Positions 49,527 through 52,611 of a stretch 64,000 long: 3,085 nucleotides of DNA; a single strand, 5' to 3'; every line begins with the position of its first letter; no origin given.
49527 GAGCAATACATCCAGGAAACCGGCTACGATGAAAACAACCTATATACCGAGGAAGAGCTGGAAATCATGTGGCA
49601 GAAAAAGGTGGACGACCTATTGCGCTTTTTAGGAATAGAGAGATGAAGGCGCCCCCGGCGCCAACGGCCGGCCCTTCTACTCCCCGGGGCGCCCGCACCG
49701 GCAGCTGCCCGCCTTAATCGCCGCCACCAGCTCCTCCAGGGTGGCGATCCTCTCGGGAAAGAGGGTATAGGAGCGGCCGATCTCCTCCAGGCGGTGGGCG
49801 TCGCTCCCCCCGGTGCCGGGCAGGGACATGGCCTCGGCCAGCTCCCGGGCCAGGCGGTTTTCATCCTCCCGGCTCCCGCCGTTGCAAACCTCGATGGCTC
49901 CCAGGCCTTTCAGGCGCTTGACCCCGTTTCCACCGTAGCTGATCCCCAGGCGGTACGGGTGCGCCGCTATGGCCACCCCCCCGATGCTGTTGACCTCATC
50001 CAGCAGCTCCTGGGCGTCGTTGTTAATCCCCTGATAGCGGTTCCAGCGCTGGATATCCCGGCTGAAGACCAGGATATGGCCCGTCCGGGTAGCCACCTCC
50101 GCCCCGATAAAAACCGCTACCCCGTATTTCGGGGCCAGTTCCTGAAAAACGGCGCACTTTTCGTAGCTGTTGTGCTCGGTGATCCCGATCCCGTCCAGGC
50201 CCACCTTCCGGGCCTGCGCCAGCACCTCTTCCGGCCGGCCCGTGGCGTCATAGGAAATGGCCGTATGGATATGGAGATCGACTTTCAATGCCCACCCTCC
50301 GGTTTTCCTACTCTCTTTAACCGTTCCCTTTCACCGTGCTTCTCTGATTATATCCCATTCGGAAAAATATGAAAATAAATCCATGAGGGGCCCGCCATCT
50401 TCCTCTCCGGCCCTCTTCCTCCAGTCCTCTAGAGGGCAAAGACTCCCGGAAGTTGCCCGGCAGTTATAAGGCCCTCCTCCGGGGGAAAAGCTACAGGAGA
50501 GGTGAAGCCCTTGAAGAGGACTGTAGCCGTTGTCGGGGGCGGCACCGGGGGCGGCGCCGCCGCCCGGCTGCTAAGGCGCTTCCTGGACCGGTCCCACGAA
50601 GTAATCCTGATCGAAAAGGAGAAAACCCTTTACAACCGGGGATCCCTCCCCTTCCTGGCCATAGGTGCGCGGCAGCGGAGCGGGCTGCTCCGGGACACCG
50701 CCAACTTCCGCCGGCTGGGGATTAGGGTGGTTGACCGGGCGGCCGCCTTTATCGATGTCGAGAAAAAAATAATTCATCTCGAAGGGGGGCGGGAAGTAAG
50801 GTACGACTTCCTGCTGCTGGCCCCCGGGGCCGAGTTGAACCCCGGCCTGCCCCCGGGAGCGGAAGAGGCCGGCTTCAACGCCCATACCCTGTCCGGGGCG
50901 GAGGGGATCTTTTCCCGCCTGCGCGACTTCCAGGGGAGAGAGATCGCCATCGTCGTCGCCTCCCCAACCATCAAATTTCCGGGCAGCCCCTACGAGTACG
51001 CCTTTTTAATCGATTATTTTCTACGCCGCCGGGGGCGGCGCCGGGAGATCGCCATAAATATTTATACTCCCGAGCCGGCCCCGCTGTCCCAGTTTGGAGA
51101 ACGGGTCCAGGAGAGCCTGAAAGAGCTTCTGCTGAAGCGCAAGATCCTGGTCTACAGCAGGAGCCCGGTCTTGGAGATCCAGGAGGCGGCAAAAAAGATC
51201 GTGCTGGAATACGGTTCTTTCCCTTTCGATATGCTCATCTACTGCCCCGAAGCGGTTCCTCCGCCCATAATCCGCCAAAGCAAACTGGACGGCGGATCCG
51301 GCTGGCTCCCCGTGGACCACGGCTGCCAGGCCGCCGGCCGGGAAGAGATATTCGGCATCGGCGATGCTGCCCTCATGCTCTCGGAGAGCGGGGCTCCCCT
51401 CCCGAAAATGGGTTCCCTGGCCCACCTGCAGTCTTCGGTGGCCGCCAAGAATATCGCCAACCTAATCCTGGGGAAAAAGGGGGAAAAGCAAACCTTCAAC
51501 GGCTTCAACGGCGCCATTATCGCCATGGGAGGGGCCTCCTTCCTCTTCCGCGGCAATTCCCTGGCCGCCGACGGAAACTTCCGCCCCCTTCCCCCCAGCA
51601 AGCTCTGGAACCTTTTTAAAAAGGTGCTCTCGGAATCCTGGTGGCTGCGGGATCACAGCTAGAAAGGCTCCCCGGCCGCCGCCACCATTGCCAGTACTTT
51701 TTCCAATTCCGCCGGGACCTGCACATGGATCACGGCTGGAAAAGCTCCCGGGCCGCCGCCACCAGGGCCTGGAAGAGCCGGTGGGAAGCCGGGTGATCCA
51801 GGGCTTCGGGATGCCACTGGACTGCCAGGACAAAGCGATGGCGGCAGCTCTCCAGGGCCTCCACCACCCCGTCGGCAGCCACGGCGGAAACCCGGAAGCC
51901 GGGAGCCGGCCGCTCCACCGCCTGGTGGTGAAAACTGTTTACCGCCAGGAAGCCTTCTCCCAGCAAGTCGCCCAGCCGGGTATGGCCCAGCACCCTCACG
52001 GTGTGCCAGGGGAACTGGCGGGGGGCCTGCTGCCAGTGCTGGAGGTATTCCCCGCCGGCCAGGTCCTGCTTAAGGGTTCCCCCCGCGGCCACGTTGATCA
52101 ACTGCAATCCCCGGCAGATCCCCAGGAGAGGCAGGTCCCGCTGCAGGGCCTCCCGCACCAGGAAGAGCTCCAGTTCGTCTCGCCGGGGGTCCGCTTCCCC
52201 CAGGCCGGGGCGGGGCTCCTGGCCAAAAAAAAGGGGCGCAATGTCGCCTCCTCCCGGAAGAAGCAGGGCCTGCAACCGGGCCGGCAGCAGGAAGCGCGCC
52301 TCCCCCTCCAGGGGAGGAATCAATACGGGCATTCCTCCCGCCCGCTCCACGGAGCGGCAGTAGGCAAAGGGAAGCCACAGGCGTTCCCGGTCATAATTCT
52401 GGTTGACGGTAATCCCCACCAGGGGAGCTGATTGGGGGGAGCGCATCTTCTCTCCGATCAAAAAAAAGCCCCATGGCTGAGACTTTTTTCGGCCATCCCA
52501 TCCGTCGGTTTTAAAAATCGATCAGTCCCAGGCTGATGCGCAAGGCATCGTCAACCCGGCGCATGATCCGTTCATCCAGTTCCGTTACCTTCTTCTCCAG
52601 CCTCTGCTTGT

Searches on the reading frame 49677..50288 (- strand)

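Call 44: search_protein_families(library=pfam, proteins=[window:49677-50288:-])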
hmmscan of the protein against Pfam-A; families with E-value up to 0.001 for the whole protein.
window:49677-50288:- (203 aa): 2 families
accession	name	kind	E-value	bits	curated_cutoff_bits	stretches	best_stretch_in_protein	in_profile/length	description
PF13263.12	PHP_C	-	7.7e-22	77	21.3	1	143-196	3-56/56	PHP-associated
PF02811.25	PHP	-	1.2e-12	49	26.4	1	4-74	1-77/164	PHP domain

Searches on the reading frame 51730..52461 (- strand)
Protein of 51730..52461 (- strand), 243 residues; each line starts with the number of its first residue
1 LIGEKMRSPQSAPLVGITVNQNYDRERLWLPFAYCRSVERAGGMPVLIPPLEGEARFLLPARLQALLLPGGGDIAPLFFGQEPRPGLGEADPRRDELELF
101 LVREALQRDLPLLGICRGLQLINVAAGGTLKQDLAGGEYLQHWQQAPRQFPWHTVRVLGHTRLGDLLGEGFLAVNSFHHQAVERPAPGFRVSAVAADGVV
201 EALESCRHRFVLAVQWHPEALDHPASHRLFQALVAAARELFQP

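Call 60: search_protein_families(library=pfam, proteins=[window:51730-52461:-])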
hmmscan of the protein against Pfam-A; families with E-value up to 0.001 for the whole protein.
window:51730-52461:- (243 aa): 2 families
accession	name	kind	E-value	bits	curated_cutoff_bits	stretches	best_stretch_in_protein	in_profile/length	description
PF07722.19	Peptidase_C26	-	5e-62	210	20.5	1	13-219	1-219/219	Peptidase C26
PF00117.34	GATase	-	5.2e-13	49.5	22.8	1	96-231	59-184/190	Glutamine amidotransferase class-I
